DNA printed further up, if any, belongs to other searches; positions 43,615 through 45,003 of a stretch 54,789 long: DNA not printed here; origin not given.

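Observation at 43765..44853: Circularly permuted ThDP-binding beta subunit of 2-oxoacid:ferredoxin oxidoreductase, with the break inside the GDG...N ThDP motif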

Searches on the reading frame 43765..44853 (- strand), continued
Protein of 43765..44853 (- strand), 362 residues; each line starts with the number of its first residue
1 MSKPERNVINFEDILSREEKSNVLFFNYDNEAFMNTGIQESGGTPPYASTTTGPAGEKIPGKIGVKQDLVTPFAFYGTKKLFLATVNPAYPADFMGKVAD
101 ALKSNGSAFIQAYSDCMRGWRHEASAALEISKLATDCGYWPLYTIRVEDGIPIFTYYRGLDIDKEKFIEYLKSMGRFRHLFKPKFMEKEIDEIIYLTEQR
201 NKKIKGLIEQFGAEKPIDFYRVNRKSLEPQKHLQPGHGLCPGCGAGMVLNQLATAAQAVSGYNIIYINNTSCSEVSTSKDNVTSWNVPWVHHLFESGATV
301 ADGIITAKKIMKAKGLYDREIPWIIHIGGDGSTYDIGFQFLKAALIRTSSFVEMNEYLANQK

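Call 31: fold_search(model_id=the predicted structure, library=pdb)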
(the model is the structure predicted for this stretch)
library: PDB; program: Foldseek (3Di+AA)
matches with E <= 10: 397; with E <= 0.001: 24
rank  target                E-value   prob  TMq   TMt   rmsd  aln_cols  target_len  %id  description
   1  9bt4_C                2.3e-10  1.00  0.41  0.50   8.2       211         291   33  Pyruvate:Ferredoxin Oxidoreductase from Methanosarcina acetivorans (released 2024-10-09)
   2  5exe_C                3.7e-07  1.00  0.35  0.40  10.0       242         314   24  Crystal structure of oxalate oxidoreductase from Moorella thermoacetica bound with carboxy-TPP adduct (released 2015-12-30)
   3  5exd_I                8.7e-07  1.00  0.37  0.43   8.7       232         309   25  Crystal structure of oxalate oxidoreductase from Moorella thermoacetica bound with carboxy-di-oxido-methyl-TPP (COOM-T (released 2015-12-30)
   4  5exd_F                1.3e-06  1.00  0.37  0.42   9.0       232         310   26  Crystal structure of oxalate oxidoreductase from Moorella thermoacetica bound with carboxy-di-oxido-methyl-TPP (COOM-T (released 2015-12-30)
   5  5c4i_C                1.5e-06  1.00  0.36  0.41   9.7       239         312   25  Structure of an Oxalate Oxidoreductase (released 2015-07-01)
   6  6cin_E                1.6e-06  1.00  0.36  0.13  10.5       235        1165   20  Crystal structure of pyruvate:ferredoxin oxidoreductase from Moorella thermoacetica (released 2018-03-28)
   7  6ciq_B                1.7e-06  1.00  0.35  0.12  10.7       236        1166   19  Pyruvate:ferredoxin oxidoreductase from Moorella thermoacetica with coenzyme A bound (released 2018-03-28)
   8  5exe_F                2.3e-06  1.00  0.36  0.41   8.2       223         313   25  Crystal structure of oxalate oxidoreductase from Moorella thermoacetica bound with carboxy-TPP adduct (released 2015-12-30)
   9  6cip_D                2.5e-06  1.00  0.36  0.13  10.6       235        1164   18  Pyruvate:ferredoxin oxidoreductase from Moorella thermoacetica with acetyl-TPP bound (released 2018-03-28)
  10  6cip_A                2.8e-06  1.00  0.36  0.13  10.4       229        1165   19  Pyruvate:ferredoxin oxidoreductase from Moorella thermoacetica with acetyl-TPP bound (released 2018-03-28)
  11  6cio_F                2.8e-06  1.00  0.37  0.13  10.3       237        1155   19  Pyruvate:ferredoxin oxidoreductase from Moorella thermoacetica with lactyl-TPP bound (released 2018-03-28)
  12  6cin_C                2.8e-06  1.00  0.36  0.13  10.5       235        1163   20  Crystal structure of pyruvate:ferredoxin oxidoreductase from Moorella thermoacetica (released 2018-03-28)
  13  6cin_B                4.0e-06  1.00  0.36  0.13  10.5       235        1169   19  Crystal structure of pyruvate:ferredoxin oxidoreductase from Moorella thermoacetica (released 2018-03-28)
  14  6cin_F                4.8e-06  1.00  0.36  0.13  10.4       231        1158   20  Crystal structure of pyruvate:ferredoxin oxidoreductase from Moorella thermoacetica (released 2018-03-28)
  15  6cin_A                4.8e-06  1.00  0.36  0.13  10.4       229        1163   19  Crystal structure of pyruvate:ferredoxin oxidoreductase from Moorella thermoacetica (released 2018-03-28)
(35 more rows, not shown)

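Call 33: find_related_loci(query=window:43765-44853:-, collection=genome_contigs, flank=4000)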
Query window:43765-44853:- (362 aa) in genome_contigs; peptide patterns used: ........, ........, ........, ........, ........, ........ (x = any residue, [..] = any of these).
240 stretches matched a pattern; 128 encode a relative of the query (tblastn E <= 1e-3); the best 80 are kept; 80 distinct loci.
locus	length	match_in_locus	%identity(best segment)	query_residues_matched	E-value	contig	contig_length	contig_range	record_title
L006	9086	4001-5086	97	1-362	0e+0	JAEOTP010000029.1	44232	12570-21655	MAG: Promethearchaeota archaeon isolate YT2_053 k127_10153335, whole genome shotgun sequence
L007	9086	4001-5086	96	1-362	0e+0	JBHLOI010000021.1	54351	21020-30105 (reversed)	MAG: Promethearchaeota archaeon isolate DZ3M.320 DZ3M.320@1493, whole genome shotgun sequence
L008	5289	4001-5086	90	1-362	0e+0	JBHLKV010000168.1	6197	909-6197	MAG: Candidatus Hodarchaeota archaeon isolate DZ1M.223 DZ1M.223@63400, whole genome shotgun sequence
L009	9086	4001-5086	90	1-362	0e+0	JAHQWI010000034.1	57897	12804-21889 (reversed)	MAG: Promethearchaeia archaeon isolate ABR03 NODE_130_length_57897_cov_6, whole genome shotgun sequence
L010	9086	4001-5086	89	1-362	0e+0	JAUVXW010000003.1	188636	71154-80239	MAG: Promethearchaeota archaeon isolate CSMAG_1226 CSMAG_1226_k141_1270268_length_188636_cov_22.2784, whole genome shotg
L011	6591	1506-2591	90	1-362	0e+0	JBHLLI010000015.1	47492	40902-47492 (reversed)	MAG: Candidatus Hermodarchaeota archaeon isolate DZ1M.434 DZ1M.434@2087, whole genome shotgun sequence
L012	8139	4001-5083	89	1-361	0e+0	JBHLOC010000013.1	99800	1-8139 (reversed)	MAG: Promethearchaeota archaeon isolate DZ3M.111 DZ3M.111@425, whole genome shotgun sequence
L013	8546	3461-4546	90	1-362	0e+0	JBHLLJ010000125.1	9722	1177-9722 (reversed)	MAG: Candidatus Hermodarchaeota archaeon isolate DZ1M.436 DZ1M.436@30409, whole genome shotgun sequence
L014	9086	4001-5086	88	1-362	0e+0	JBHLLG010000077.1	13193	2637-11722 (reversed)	MAG: Candidatus Hermodarchaeota archaeon isolate DZ1M.411 DZ1M.411@18733, whole genome shotgun sequence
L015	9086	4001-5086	90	1-362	0e+0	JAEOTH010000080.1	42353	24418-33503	MAG: Promethearchaeota archaeon isolate YT1_053 k127_14456510, whole genome shotgun sequence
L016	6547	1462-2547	89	1-362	0e+0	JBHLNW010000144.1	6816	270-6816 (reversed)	MAG: Promethearchaeota archaeon isolate DZ2S.393 DZ2S.393@44156, whole genome shotgun sequence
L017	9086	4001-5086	89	1-362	0e+0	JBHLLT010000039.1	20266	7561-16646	MAG: Promethearchaeota archaeon isolate DZ1S.179 DZ1S.179@5469, whole genome shotgun sequence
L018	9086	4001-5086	88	1-362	0e+0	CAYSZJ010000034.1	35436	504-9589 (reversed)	MAG TPA_asm: uncultured archaeon isolate SRP239594_co1_24 genome assembly, contig: NODE_266_length_35436_cov_36.019332,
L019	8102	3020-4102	88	1-361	0e+0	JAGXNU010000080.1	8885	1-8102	MAG: Promethearchaeota archaeon isolate bin22 NODE_80_length_8885_cov_102.966962, whole genome shotgun sequence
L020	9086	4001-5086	90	1-362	0e+0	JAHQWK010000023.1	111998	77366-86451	MAG: Promethearchaeia archaeon isolate ABR05 NODE_56_length_111998_cov_9, whole genome shotgun sequence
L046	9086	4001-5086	84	1-362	0e+0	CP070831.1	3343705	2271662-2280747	MAG: Promethearchaeota archaeon isolate bin108 chromosome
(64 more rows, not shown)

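Call 38: find_encoding_contigs(protein=P0101, flank=3000, max_places=2)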
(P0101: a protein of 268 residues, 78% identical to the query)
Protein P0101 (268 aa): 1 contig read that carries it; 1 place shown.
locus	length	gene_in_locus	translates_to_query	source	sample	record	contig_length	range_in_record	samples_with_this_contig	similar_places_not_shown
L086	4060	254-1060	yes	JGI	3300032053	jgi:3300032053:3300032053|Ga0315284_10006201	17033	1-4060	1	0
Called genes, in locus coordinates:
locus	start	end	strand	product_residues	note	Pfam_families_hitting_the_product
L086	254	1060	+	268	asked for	-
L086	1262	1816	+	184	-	PF01558:POR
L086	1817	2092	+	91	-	PF13187:Fer4_9 (faint), PF12838:Fer4_7 (faint), PF12797:Fer4_2 (faint), PF12837:Fer4_6 (faint), PF13237:Fer4_10 (weak), PF00037:Fer4 (weak), PF14697:Fer4_21, PF00037:Fer4 (weak)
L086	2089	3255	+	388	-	PF01855:POR_N, PF02780:Transketolase_C (weak), PF17147:PFOR_II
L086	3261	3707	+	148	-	PF01257:2Fe-2S_thioredx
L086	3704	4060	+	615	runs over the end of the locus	PF01257:2Fe-2S_thioredx, PF01512:Complex1_51K, PF10531:SLBB (weak), PF10589:NADH_4Fe-4S, PF00037:Fer4 (weak), PF12838:Fer4_7 (weak), PF13187:Fer4_9 (weak), PF14697:Fer4_21 (weak), +1 more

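Call 39: find_encoding_contigs(protein=P0089, flank=3000, max_places=2)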
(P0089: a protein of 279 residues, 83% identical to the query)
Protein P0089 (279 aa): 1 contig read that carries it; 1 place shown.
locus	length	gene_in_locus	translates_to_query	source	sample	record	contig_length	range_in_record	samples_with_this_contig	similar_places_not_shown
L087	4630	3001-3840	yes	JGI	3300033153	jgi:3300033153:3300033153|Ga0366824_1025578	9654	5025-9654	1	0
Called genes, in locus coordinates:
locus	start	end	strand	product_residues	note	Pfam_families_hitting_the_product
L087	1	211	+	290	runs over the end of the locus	PF00657:Lipase_GDSL, PF13472:Lipase_GDSL_2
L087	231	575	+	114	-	PF06277:EutA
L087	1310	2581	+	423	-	PF21817:CapR (faint)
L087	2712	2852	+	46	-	-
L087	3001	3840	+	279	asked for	-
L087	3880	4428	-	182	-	-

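Call 45: list_cluster_members(proteins=[P0125, P0127, P0131, P0132, P0121, P0122, window:43765-44853:-])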
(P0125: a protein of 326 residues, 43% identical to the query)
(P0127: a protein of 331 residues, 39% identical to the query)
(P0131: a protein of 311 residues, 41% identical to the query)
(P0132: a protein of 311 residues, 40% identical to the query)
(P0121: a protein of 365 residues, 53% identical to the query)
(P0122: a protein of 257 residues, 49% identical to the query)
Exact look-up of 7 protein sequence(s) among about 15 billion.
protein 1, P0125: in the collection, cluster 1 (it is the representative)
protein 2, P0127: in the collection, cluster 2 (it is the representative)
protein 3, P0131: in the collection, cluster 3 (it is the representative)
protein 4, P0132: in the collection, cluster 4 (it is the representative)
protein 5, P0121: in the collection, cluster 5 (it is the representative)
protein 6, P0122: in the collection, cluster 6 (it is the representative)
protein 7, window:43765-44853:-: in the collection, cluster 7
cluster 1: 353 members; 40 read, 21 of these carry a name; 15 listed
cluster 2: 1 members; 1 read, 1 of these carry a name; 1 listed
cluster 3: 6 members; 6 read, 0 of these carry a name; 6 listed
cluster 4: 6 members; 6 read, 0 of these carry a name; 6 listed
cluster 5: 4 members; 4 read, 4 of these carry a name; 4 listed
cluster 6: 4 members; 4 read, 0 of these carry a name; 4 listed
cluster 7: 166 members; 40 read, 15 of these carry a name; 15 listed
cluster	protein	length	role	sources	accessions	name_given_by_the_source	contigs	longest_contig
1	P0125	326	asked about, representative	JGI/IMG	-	-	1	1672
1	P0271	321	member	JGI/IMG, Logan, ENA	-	pyruvate ferredoxin oxidoreductase beta subunit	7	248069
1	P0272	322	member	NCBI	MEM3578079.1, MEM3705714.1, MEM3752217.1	MAG: thiamine pyrophosphate-dependent enzyme [Candidatus Bathyarchaeia archaeon]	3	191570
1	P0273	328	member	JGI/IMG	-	pyruvate ferredoxin oxidoreductase beta subunit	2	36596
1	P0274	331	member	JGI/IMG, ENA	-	pyruvate ferredoxin oxidoreductase beta subunit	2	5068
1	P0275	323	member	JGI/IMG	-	pyruvate ferredoxin oxidoreductase beta subunit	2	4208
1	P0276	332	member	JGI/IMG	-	pyruvate ferredoxin oxidoreductase beta subunit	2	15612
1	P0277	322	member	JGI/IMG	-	pyruvate ferredoxin oxidoreductase beta subunit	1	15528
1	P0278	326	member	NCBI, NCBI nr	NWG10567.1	pyruvate ferredoxin oxidoreductase [Candidatus Bathyarchaeota archaeon]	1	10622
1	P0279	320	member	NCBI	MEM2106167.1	MAG: thiamine pyrophosphate-dependent enzyme [Candidatus Bathyarchaeia archaeon]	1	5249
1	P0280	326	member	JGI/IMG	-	pyruvate ferredoxin oxidoreductase beta subunit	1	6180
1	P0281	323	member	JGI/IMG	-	pyruvate ferredoxin oxidoreductase beta subunit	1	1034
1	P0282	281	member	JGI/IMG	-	pyruvate ferredoxin oxidoreductase beta subunit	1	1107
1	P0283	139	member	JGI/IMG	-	pyruvate ferredoxin oxidoreductase beta subunit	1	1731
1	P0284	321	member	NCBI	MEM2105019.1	MAG: thiamine pyrophosphate-dependent enzyme [Candidatus Bathyarchaeia archaeon]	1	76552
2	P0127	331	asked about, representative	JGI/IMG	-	pyruvate ferredoxin oxidoreductase beta subunit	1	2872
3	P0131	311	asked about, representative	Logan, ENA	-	-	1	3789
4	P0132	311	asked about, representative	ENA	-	-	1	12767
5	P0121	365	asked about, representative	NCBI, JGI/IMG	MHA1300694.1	MAG: hypothetical protein ACTSO9_14855 [Candidatus Helarchaeota archaeon]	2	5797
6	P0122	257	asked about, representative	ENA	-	-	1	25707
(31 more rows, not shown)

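Call 53: find_encoding_contigs(protein=P0122, flank=3500, max_places=2)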
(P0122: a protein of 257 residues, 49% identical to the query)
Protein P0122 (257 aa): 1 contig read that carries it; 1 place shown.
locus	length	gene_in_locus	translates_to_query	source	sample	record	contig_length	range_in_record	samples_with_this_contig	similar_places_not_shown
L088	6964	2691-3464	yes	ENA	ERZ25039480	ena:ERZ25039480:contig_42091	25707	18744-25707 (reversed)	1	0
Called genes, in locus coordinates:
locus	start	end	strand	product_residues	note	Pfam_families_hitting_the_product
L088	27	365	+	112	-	PF00462:Glutaredoxin (faint)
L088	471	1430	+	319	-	PF01558:POR, PF00037:Fer4 (faint), PF12797:Fer4_2 (faint), PF12837:Fer4_6 (faint), PF13237:Fer4_10 (weak), PF14697:Fer4_21, PF12838:Fer4_7, PF13187:Fer4_9 (weak), +1 more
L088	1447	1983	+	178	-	PF01855:POR_N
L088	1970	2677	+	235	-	PF17147:PFOR_II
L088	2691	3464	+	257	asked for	-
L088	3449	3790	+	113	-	-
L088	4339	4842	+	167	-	PF07859:Abhydrolase_3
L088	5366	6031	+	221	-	PF00291:PALP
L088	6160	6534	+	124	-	-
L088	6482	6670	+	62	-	-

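Call 54: find_encoding_contigs(protein=P0090, flank=3500, max_places=2)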
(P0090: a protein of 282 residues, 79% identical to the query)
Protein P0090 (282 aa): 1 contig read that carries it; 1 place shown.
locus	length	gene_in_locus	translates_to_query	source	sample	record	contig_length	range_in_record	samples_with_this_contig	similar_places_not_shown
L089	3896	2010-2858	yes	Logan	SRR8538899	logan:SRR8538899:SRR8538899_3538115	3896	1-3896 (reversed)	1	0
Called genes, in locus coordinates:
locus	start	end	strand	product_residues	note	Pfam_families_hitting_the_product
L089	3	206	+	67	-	?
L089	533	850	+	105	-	-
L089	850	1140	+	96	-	-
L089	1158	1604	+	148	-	-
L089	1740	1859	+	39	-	-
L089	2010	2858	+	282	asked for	-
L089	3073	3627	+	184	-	PF01558:POR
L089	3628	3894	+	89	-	?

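Call 65: find_encoding_contigs(protein=P0093, flank=2500, max_places=1)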
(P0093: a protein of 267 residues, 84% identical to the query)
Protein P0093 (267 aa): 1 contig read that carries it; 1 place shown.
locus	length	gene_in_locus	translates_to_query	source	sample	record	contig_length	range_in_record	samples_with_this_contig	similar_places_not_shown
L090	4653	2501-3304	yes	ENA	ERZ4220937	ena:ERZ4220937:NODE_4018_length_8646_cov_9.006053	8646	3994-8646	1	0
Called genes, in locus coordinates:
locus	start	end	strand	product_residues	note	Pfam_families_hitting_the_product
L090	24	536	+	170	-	-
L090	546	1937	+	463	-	PF01966:HD, PF19276:HD_assoc_2 (weak)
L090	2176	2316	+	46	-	-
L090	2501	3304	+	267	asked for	-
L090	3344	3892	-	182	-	-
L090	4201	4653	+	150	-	?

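Call 66: find_encoding_contigs(protein=P0102, flank=2500, max_places=1)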
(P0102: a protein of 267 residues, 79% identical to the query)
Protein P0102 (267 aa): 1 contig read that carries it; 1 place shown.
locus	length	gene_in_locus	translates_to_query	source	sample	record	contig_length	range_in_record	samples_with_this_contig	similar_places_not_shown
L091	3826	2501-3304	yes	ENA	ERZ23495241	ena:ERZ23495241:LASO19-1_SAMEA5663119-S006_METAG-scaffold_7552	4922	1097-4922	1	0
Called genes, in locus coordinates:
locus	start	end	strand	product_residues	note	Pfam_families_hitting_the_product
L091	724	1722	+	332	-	PF01558:POR, PF00037:Fer4 (faint), PF12838:Fer4_7 (faint), PF12837:Fer4_6 (faint), PF13237:Fer4_10 (weak), PF14697:Fer4_21 (weak), PF13484:Fer4_16 (faint)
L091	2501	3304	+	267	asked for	-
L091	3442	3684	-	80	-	-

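Call 67: find_encoding_contigs(protein=P0106, flank=2500, max_places=1)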
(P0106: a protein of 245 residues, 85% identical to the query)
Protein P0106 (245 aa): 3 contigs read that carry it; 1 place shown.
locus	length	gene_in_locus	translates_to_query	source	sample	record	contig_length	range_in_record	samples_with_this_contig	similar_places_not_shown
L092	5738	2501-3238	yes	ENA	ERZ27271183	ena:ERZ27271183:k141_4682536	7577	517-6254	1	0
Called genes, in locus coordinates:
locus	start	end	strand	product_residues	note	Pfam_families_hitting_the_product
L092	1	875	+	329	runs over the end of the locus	PF01558:POR, PF12838:Fer4_7, PF13237:Fer4_10 (faint), PF14697:Fer4_21, PF13484:Fer4_16 (faint), PF00037:Fer4 (weak)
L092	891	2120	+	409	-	PF01855:POR_N, PF17147:PFOR_II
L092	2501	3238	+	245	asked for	-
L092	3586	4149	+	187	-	-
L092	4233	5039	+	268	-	PF01261:AP_endonuc_2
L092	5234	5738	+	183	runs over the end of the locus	PF00025:Arf, PF00071:Ras, PF04670:Gtr1_RagA (faint), PF08477:Roc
